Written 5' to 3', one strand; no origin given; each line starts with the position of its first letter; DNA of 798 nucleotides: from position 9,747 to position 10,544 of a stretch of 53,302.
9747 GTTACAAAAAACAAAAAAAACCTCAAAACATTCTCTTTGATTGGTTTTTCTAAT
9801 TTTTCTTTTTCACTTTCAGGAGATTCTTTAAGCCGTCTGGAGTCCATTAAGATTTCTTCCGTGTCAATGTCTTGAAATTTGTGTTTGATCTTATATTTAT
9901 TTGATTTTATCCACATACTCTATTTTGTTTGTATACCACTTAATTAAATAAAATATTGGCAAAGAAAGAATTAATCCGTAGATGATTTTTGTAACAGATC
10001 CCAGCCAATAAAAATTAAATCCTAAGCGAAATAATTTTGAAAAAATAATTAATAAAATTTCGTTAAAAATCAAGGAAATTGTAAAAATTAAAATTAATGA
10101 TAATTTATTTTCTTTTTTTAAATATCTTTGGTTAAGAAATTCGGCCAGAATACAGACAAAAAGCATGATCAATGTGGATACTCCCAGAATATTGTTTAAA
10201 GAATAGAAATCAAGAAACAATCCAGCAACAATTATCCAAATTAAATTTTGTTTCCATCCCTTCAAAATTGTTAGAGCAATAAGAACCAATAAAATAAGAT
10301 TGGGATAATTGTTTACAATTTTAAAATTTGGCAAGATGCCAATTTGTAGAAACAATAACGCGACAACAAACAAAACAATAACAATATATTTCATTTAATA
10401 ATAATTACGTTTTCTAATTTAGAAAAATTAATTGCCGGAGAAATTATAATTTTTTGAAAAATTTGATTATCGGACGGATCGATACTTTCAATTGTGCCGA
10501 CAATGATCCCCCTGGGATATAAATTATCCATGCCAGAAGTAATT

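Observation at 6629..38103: Family-level pattern: GC-rich palindromic micro-elements translated in frame inside conserved housekeeping genes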

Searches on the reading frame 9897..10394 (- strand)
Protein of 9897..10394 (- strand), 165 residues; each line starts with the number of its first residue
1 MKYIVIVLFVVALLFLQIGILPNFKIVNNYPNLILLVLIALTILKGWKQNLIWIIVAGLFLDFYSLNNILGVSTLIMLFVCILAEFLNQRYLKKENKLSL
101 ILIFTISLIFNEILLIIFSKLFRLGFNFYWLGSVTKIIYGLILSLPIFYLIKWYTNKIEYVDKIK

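Call 38: search_protein_families(library=pfam, proteins=[window:9897-10394:-])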
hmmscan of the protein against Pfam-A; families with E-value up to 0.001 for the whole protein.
window:9897-10394:- (165 aa): 1 family
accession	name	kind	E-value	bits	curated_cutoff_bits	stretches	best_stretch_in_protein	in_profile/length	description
PF04093.17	MreD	-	1e-09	39.1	24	1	4-152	9-156/158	rod shape-determining protein MreD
